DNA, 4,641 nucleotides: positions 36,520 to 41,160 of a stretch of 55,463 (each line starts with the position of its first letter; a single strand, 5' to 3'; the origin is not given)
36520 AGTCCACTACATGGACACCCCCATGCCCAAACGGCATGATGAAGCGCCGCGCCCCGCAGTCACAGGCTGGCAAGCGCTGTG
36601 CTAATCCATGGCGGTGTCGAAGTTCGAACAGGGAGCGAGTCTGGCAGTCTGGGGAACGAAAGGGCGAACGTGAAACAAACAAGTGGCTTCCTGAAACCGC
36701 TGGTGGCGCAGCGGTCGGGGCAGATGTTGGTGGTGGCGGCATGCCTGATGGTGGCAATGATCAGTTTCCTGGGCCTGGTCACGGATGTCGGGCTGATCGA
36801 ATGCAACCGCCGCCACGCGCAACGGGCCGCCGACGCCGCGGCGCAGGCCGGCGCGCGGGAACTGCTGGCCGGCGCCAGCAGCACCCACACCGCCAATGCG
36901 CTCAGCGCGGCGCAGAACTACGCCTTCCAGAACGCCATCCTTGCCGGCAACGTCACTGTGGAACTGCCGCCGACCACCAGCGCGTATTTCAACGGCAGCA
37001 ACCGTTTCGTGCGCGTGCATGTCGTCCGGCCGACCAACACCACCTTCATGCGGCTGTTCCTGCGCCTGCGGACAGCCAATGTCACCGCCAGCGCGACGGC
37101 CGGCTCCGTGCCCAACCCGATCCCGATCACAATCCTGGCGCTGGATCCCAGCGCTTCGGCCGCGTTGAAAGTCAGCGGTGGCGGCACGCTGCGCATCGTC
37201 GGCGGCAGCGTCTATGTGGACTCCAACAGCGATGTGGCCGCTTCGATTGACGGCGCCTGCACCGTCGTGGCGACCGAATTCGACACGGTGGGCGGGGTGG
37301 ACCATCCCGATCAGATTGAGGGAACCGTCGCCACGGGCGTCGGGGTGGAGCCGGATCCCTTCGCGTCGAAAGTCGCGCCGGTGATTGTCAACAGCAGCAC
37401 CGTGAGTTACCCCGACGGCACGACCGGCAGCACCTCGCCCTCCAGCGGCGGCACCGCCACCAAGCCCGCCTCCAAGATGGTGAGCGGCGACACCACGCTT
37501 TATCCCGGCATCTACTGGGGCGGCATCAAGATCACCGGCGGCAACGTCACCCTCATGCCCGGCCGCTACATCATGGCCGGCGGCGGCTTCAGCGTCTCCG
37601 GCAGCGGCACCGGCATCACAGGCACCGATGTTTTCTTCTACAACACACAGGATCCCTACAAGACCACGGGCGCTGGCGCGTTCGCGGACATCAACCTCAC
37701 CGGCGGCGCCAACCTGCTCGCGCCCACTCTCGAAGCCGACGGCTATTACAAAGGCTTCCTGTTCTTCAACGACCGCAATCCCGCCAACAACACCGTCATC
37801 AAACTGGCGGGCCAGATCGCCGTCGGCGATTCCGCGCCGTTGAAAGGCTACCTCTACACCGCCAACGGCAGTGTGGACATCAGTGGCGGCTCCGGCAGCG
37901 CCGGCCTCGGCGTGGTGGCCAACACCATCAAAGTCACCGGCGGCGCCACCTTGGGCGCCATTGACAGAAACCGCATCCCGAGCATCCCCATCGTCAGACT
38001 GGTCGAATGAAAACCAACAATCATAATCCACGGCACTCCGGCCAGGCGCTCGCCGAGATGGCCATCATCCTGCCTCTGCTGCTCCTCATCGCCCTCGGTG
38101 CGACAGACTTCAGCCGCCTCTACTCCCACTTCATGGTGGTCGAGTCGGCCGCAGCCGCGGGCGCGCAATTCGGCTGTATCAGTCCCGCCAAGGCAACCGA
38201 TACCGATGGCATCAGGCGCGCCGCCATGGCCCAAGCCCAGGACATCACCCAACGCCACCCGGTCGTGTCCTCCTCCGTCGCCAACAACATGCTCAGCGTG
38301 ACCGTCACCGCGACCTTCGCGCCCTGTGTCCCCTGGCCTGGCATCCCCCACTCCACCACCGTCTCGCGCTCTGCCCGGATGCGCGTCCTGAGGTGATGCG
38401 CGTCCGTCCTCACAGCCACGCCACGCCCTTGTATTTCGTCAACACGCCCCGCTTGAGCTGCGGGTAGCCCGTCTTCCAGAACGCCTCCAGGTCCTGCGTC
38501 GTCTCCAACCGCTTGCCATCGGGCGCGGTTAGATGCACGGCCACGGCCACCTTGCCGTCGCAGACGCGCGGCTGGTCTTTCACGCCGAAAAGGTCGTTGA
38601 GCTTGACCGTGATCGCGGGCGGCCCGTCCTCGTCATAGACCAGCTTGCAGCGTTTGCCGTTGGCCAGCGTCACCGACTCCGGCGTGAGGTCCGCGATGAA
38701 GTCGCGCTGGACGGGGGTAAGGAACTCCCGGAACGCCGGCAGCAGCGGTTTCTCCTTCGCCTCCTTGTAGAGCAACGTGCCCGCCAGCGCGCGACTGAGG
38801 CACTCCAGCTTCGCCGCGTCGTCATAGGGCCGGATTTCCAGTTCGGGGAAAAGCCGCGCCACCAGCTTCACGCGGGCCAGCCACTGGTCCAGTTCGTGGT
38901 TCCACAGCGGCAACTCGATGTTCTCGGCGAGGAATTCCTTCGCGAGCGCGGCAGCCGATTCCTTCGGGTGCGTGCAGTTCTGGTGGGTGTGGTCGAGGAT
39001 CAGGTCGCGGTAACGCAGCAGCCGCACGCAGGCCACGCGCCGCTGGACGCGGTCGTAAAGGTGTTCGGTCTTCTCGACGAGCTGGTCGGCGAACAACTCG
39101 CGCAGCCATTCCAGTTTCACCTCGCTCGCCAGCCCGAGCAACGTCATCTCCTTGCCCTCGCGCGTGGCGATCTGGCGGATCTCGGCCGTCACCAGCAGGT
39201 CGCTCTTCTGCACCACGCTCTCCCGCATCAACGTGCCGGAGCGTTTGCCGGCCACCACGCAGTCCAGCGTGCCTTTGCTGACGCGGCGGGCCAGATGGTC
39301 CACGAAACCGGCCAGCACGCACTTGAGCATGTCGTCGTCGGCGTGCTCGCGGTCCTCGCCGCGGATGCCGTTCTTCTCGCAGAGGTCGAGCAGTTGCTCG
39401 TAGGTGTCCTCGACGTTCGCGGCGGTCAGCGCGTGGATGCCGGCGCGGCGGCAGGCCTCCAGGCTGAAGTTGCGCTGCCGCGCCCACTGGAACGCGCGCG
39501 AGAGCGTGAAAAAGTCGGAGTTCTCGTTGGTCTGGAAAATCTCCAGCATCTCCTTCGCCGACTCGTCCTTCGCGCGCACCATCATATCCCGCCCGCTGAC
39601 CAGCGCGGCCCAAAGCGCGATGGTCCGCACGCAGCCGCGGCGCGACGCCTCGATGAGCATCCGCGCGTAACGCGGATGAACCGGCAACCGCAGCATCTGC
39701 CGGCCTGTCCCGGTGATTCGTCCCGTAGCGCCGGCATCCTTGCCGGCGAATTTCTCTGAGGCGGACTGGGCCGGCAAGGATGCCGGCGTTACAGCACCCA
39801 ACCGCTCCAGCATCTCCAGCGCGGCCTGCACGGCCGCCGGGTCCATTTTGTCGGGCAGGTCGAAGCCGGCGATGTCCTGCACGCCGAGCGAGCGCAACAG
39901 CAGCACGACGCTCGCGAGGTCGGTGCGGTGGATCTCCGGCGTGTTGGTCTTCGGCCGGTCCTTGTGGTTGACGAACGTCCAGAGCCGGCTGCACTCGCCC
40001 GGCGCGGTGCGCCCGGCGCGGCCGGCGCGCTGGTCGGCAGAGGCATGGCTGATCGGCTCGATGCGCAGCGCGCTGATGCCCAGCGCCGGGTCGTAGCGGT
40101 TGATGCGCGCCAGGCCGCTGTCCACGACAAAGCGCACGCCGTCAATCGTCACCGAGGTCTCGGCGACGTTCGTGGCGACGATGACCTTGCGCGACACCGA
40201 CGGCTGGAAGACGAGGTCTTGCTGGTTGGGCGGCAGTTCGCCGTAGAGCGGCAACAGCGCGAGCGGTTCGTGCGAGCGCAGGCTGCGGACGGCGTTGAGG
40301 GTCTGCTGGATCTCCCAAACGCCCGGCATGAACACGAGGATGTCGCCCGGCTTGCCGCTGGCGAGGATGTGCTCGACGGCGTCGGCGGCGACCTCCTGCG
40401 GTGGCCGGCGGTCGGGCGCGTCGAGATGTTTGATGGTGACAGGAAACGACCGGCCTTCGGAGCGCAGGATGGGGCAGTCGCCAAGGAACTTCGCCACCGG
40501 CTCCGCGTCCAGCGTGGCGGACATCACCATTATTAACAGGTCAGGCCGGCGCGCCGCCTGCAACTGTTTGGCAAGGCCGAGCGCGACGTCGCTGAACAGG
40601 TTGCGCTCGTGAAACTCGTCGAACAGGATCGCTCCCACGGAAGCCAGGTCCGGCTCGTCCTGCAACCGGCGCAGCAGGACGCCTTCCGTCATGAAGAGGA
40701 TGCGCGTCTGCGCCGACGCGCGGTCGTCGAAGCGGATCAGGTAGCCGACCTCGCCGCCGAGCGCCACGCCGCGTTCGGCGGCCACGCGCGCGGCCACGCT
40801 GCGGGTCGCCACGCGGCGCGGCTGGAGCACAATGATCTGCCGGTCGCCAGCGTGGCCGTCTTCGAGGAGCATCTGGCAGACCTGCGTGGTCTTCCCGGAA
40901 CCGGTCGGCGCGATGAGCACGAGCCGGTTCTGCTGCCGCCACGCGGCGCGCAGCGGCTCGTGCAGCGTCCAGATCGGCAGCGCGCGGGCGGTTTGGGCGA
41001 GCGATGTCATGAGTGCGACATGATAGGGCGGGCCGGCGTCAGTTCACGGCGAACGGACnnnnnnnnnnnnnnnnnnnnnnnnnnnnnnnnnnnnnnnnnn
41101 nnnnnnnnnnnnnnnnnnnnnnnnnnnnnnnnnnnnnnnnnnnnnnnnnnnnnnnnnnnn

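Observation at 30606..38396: Orphan, amplified Tad pseudopilin cluster: five TadE-like and three TadG-like genes with no pilus machinery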

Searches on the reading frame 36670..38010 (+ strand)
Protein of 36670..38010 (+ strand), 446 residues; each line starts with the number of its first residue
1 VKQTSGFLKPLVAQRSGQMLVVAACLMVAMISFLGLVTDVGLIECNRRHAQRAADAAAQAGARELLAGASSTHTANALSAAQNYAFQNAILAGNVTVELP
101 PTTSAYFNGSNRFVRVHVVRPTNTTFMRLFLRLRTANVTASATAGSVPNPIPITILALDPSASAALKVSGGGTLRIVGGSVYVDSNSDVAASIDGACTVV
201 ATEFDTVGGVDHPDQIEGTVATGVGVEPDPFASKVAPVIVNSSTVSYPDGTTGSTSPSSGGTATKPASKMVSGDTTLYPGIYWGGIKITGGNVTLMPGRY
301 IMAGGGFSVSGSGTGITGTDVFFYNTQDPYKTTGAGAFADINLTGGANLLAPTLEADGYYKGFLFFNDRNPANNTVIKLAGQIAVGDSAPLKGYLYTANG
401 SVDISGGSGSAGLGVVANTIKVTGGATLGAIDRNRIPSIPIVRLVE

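Call 3: search_protein_families(library=pfam, proteins=[window:36670-38010:+], max_evalue=0.1)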
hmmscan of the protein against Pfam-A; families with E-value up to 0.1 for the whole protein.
window:36670-38010:+ (446 aa): 3 families
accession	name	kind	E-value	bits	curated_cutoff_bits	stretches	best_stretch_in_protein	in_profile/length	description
PF13400.11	Tad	-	9.6e-11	42.3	22.3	1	17-63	1-46/47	Putative Flp pilus-assembly TadE/G-like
PF09977.15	Tad_C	-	0.011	17.1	22.1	1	60-144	1-93/93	Putative Tad-like Flp pilus-assembly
PF24837.1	AMIN-like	-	0.063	13.8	27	0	164-231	45-112/129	AMIN-like domain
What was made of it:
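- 36670..38010 (+): TadG3: large TadG-type pilin with beta-solenoid head (446 aa, GTG start). PF13400 at E 1e-10 (call 3).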

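Call 77: search_protein_families(library=ncbifam, proteins=[window:36670-38010:+], max_evalue=0.01)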
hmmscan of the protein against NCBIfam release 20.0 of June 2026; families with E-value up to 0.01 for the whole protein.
window:36670-38010:+ (446 aa): 1 family
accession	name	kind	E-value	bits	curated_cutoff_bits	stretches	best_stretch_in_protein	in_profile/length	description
TIGR03816.1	tadE_like_DECH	hypoth_equivalog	0.0023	18.1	50.95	1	17-84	3-71/109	Rv3654c family TadE-like protein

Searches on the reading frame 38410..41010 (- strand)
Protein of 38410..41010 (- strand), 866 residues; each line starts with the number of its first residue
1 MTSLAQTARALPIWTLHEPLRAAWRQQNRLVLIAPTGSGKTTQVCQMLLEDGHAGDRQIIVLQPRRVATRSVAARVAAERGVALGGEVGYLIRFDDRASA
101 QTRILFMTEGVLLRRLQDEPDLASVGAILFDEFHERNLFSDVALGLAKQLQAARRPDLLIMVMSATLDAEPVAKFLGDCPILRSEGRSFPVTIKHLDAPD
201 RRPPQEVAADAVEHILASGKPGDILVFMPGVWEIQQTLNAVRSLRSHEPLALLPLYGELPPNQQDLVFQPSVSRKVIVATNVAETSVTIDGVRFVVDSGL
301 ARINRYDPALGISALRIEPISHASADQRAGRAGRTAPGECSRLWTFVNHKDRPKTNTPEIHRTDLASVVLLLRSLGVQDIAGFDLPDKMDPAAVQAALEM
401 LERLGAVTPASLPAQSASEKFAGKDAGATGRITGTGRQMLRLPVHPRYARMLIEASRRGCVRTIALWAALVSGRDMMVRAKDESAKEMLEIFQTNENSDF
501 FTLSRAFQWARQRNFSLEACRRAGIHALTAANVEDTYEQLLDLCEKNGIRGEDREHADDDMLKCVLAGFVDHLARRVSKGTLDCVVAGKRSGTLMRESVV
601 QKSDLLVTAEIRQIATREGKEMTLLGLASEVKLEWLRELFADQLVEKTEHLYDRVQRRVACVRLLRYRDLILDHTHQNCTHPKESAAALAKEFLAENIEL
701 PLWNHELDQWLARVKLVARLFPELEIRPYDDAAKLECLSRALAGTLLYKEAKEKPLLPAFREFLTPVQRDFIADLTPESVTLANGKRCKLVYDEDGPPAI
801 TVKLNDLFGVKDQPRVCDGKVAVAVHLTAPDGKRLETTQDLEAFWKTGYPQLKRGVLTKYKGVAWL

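Call 8: search_protein_families(library=pfam, proteins=[window:38410-41010:-], max_evalue=0.001)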
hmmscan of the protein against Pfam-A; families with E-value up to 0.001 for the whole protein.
window:38410-41010:- (866 aa): 5 families
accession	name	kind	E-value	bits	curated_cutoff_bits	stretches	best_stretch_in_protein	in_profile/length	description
PF08482.15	HrpB_C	-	1.9e-24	86.9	25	1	742-865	6-129/133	ATP-dependent helicase C-terminal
PF00270.35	DEAD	-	3.3e-11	43.6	26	1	26-172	13-164/167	DEAD/DEAH box helicase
PF00271.37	Helicase_C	-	1.3e-10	42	23.5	1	210-335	4-109/110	Helicase conserved C-terminal domain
PF21010.2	HA2_C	-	3.3e-05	24.7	21.3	1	445-503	1-77/77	Helicase associated domain (HA2), ratchet-like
PF04851.21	ResIII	-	0.00011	22.5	22.5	1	25-137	21-138/164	Type III restriction enzyme, res subunit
